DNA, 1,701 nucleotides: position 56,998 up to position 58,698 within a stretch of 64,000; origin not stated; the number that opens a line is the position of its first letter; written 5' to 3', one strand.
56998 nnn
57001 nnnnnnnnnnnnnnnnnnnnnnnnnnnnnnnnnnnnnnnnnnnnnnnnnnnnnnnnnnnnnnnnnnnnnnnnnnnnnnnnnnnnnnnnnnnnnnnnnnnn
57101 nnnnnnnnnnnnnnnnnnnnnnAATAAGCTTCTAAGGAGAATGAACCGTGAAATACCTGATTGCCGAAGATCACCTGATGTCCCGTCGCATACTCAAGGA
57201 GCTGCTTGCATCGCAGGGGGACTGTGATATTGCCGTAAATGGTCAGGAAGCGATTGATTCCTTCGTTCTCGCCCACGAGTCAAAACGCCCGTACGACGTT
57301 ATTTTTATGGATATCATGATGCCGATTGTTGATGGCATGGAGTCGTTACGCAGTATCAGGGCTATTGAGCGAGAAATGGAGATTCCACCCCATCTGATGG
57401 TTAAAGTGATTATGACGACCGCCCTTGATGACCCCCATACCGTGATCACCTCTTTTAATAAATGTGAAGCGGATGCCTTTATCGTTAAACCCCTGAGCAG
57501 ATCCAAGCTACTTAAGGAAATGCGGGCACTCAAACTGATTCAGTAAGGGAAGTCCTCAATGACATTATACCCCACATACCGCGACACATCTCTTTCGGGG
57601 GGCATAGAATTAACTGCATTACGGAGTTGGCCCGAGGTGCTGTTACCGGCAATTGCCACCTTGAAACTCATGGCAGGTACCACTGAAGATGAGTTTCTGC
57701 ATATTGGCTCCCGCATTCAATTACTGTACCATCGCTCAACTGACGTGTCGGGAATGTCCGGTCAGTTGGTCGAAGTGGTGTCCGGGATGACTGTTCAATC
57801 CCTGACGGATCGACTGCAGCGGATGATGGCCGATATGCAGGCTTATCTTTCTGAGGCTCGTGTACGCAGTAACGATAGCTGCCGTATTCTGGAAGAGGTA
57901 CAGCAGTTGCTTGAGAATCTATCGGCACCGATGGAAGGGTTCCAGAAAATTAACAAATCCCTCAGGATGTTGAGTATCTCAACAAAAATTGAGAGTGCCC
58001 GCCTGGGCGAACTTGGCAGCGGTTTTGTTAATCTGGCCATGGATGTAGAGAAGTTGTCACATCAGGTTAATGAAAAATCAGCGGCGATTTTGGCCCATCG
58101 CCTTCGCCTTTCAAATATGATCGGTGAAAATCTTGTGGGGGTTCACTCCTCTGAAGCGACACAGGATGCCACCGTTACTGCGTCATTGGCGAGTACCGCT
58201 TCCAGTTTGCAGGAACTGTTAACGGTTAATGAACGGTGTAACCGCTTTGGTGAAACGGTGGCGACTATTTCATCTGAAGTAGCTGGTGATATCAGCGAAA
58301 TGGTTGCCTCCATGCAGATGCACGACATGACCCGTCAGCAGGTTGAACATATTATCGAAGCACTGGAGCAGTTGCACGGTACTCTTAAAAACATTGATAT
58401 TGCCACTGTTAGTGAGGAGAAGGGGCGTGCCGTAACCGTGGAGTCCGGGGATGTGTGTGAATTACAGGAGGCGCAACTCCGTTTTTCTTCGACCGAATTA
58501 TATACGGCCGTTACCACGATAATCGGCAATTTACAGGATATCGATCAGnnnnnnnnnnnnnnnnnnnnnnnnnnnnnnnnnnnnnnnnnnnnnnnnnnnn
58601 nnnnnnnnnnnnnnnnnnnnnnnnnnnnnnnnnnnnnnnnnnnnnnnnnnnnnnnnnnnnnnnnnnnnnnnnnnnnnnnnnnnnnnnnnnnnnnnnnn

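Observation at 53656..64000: Sigma-54-driven composite two-component / chemosensory operon with several non-canonical parts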

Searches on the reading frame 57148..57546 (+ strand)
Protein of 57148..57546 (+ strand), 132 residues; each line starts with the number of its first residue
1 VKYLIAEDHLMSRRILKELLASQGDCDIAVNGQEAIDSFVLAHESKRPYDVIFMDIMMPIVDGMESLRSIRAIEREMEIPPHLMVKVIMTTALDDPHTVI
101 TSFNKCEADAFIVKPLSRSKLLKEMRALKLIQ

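Call 3: search_protein_families(library=pfam, proteins=[window:57148-57546:+], max_evalue=0.01)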
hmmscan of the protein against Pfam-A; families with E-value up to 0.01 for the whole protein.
window:57148-57546:+ (132 aa): 1 family
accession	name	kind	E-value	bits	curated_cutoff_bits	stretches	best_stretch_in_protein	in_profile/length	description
PF00072.30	Response_reg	-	1.7e-17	64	30.2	1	4-125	2-110/111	Response regulator receiver domain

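Call 9: search_protein_families(library=ncbifam, proteins=[window:57148-57546:+], max_evalue=0.01)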
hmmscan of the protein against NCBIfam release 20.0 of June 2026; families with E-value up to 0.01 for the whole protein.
window:57148-57546:+ (132 aa): 76 families (the best 25 are shown)
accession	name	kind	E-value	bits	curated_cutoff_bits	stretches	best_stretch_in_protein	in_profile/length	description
NF007135.0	PRK09581.1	equivalog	1.6e-13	50.3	474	1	6-129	8-120/457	PleD family two-component system response regulator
NF008677.0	PRK11697.1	equivalog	3.7e-12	46.1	246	1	1-129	2-116/238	two-component system response regulator BtsR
NF045944.1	ResRegRpaBCyano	equivalog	4e-12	46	330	1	4-126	1-109/229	response regulator transcription factor RpaB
NF041367.1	CheY_Halo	equivalog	4.1e-12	46.5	200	1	4-126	2-111/114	chemotaxis protein CheY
NF051850.1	RespRegRprY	equivalog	2e-11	43.7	370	1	2-127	6-118/234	response regulator transcription factor RprY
NF008469.0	PRK11361.1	equivalog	2.7e-11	42.8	714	1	3-121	7-112/461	acetoacetate metabolism transcriptional regulator AtoC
TIGR02875.1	spore_0_A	equivalog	2.8e-11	43.2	200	1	3-128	5-121/262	sporulation transcription factor Spo0A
NF041734.1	resp_reg_RppA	equivalog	9.4e-11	41.5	250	1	1-129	1-118/229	two-component system response regulator RppA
TIGR01387.1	cztR_silR_copR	subfamily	1.3e-10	41.3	279.2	1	4-128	2-113/218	heavy metal response regulator transcription factor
NF041733.1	resp_reg_CseB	equivalog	1.2e-09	37.9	350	1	4-128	4-114/228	two-component system response regulator CseB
NF040689.1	MtrAB_MtrA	equivalog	1.5e-09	37.6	300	1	25-127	24-111/219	MtrAB system response regulator MtrA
NF007935.0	PRK10651.1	equivalog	1.6e-09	37.2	250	1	4-127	10-122/216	two-component system response regulator NarL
NF045991.1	RespRegCtrARhodob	equivalog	1.7e-09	37.8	350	1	3-128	3-115/224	response regulator transcription factor CtrA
NF045901.1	HisKinLetSLeg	equivalog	2.3e-09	35.8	1650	1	3-125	674-785/906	two-component system sensor histidine kinase LetS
NF000402.1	vanR-B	exception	2.9e-09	36.7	480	1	6-128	8-116/219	vancomycin resistance response regulator transcription factor VanR-B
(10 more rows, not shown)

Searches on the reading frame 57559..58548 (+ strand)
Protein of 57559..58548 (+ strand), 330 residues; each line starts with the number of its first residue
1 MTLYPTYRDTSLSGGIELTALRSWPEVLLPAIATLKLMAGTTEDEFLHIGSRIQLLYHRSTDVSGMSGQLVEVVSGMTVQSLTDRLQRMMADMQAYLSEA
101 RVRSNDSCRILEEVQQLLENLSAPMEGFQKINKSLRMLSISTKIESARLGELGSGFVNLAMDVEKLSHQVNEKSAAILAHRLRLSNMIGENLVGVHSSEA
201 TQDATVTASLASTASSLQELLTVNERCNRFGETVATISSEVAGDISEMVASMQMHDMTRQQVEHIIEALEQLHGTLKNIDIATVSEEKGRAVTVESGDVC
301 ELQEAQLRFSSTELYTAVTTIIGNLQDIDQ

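Call 8: search_protein_families(library=pfam, proteins=[window:57559-58548:+], max_evalue=10)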
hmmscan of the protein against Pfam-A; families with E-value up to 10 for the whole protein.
seq(330 aa): 19 families
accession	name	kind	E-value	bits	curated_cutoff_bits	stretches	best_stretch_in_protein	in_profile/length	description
PF00015.26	MCPsignal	-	2.6e-05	24.6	34.6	1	108-252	22-165/172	Methyl-accepting chemotaxis protein (MCP) signalling domain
PF08609.16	Fes1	-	0.00042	21.7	22.3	2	239-282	44-86/89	Nucleotide exchange factor Fes1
PF00772.26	DnaB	-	0.011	16.2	23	1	245-303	23-82/103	DnaB-like helicase N terminal domain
PF06103.16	DUF948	-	0.013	16.1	37.2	1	77-138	26-87/89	Bacterial protein of unknown function (DUF948)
PF17193.9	MukF_C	-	0.015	16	27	1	232-287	47-102/158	MukF C-terminal domain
PF03127.19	GAT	-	0.028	15.1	31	1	72-131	19-74/77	GAT domain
PF13543.13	SAM_KSR1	-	0.088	13.2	22.5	1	63-117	19-74/75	SAM like domain present in kinase suppressor RAS 1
PF08519.17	RFC1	-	0.091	13.3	23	1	236-271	95-130/158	Replication factor RFC1 C terminal domain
PF05812.17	Herpes_BLRF2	-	0.17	12.4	25.8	1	209-270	24-85/119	Herpesvirus BLRF2 protein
PF04344.18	CheZ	-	0.24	11.7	30.7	1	208-285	81-158/203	Chemotaxis phosphatase, CheZ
PF24551.1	SH3_Rv0428c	-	0.29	11.7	27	1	274-301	26-53/55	Probable histone acetyltransferase Rv0428c SH3 domain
PF09969.14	DUF2203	-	0.3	12.2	24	1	209-283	11-83/122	Uncharacterized conserved protein (DUF2203)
PF24414.1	DUF7547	-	0.39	11.1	27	1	81-124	96-140/209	Family of unknown function (DUF7547)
PF04513.17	Baculo_PEP_C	-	0.77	10.2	38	1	201-280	27-105/140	Baculovirus polyhedron envelope protein, PEP, C terminus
PF10046.14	BLOC1_2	-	1.2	10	33.4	1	205-280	10-85/96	Biogenesis of lysosome-related organelles complex-1 subunit 2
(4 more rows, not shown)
